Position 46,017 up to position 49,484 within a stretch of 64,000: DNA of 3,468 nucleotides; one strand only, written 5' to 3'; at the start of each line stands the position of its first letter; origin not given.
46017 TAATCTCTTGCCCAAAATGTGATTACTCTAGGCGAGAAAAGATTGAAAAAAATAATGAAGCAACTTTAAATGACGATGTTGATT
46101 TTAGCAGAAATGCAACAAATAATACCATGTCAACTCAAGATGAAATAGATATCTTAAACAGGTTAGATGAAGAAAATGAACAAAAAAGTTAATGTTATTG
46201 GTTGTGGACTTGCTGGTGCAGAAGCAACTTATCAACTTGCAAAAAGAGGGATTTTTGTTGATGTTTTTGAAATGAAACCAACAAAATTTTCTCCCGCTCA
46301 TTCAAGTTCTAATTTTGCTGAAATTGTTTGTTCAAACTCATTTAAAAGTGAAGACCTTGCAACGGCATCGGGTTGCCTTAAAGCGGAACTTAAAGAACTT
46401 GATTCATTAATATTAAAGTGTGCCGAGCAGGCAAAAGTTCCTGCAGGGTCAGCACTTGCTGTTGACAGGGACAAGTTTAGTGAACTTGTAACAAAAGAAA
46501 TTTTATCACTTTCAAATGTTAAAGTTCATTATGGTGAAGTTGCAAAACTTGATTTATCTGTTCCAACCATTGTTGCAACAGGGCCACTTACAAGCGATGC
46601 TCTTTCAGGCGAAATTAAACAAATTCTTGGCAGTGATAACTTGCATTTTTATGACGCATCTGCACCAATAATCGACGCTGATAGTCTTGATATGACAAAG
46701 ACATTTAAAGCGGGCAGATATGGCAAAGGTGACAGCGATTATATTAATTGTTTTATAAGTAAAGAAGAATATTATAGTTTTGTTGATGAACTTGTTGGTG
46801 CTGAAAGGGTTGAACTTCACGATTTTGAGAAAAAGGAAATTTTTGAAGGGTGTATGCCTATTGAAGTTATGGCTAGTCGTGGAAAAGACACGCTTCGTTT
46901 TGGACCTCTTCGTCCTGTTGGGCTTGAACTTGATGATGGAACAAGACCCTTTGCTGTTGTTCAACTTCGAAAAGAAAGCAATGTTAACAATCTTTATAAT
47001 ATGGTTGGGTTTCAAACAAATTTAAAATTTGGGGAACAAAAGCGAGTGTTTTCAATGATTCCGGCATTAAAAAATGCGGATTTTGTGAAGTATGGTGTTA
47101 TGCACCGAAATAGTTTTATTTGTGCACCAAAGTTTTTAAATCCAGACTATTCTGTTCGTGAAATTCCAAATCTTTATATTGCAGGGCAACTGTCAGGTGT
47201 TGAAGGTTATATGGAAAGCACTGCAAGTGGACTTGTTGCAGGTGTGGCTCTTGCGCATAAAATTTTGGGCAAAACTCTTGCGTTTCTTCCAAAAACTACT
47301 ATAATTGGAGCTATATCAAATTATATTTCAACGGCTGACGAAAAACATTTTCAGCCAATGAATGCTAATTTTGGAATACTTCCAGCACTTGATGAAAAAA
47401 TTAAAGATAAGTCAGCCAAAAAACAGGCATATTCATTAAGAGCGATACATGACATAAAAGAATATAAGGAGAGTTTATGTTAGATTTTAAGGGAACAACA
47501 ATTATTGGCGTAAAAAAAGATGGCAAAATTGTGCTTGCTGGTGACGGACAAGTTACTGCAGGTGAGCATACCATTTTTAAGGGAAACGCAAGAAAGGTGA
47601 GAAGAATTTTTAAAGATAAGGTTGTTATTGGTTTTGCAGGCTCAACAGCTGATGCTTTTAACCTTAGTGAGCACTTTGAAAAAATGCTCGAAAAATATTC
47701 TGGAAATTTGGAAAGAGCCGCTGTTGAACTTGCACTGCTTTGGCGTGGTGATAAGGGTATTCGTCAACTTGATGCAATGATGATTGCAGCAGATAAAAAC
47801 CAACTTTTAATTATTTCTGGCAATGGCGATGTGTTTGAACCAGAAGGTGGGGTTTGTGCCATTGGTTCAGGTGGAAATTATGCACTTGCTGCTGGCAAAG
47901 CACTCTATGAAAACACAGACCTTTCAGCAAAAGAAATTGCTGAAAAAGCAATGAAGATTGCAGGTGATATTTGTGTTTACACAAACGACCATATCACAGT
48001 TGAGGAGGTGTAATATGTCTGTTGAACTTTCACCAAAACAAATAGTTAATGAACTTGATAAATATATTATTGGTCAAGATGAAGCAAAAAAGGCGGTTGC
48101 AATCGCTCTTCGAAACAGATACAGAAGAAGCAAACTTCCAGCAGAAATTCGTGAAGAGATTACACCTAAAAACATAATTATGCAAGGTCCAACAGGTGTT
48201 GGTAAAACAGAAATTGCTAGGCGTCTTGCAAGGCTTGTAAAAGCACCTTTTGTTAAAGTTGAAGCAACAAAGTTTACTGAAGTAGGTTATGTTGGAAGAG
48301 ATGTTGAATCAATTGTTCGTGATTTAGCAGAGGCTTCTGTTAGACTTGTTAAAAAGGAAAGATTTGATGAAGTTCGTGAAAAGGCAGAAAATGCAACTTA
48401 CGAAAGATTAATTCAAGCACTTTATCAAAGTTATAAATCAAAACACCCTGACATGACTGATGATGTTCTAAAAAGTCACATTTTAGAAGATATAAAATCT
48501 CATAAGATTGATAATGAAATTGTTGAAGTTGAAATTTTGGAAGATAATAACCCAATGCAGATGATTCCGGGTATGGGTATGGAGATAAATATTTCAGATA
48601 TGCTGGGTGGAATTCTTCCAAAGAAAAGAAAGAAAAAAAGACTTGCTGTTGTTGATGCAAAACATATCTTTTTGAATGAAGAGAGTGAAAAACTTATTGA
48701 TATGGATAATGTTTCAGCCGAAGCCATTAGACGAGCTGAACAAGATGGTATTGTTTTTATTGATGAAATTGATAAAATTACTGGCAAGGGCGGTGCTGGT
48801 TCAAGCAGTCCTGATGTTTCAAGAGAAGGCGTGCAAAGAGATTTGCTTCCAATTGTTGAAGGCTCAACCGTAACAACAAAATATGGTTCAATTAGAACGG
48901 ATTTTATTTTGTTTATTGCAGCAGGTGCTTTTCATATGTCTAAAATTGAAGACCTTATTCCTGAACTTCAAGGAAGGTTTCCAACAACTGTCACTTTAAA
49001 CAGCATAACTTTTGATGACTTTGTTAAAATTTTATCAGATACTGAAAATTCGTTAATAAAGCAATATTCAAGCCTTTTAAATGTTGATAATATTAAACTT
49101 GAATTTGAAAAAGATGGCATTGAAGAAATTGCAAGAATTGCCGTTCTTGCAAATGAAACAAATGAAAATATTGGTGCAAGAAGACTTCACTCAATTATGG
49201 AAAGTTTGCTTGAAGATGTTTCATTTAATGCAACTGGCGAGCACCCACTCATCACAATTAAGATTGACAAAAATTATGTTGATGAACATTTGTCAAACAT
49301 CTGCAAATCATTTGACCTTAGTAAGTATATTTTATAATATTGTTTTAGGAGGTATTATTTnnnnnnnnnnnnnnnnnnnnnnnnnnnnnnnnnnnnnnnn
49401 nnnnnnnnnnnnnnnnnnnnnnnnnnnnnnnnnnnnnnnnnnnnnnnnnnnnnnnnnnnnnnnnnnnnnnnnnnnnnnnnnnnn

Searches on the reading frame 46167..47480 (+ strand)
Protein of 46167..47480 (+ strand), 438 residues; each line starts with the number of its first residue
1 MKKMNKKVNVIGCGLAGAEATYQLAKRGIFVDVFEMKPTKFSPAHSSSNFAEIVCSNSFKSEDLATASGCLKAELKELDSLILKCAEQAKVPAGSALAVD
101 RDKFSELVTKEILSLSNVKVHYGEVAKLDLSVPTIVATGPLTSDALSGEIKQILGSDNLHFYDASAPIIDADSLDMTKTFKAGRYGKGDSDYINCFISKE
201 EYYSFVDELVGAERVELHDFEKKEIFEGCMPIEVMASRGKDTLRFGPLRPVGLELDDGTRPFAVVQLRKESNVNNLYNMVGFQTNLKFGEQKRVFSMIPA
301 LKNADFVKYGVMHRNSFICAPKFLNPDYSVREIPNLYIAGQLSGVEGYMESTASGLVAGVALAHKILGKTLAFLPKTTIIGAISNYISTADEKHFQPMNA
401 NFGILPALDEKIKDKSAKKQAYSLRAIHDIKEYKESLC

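Call 8: search_protein_families(library=pfam, proteins=[window:46167-47480:+], max_evalue=0.00001)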
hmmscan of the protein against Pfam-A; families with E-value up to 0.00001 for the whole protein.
window:46167-47480:+ (438 aa): 1 family
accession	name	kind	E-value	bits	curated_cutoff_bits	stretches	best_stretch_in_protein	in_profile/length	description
PF01134.28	GIDA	-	1.1e-87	295.2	22.1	1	7-369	1-390/391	Glucose inhibited division protein A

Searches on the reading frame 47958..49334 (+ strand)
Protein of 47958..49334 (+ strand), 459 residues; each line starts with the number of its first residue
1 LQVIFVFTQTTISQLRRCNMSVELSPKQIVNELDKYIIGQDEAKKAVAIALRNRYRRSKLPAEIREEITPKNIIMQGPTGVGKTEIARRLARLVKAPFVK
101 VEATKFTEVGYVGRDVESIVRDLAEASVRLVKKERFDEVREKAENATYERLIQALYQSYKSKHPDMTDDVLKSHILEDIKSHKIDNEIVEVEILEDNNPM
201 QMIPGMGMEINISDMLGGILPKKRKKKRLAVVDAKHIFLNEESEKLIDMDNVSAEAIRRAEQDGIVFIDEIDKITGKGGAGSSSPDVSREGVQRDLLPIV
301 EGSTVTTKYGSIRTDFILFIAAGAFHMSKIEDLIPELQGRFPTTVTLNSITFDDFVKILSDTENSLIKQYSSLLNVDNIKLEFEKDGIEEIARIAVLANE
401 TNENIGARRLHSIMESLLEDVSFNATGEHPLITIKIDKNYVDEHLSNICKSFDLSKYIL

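Call 8: search_protein_families(library=pfam, proteins=[window:47958-49334:+], max_evalue=0.00001)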
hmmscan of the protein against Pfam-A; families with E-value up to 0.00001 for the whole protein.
window:47958-49334:+ (459 aa): 3 families
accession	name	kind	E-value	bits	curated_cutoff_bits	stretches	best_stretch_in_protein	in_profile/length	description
PF07724.20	AAA_2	-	2.9e-33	115.7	27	1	215-343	26-165/166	AAA domain (Cdc48 subfamily)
PF00004.35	AAA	-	3.6e-15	57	21.2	2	73-156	1-89/131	ATPase family associated with various cellular activities (AAA)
PF07728.20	AAA_5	-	2e-07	31.5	22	0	72-109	1-39/139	AAA domain (dynein-related subfamily)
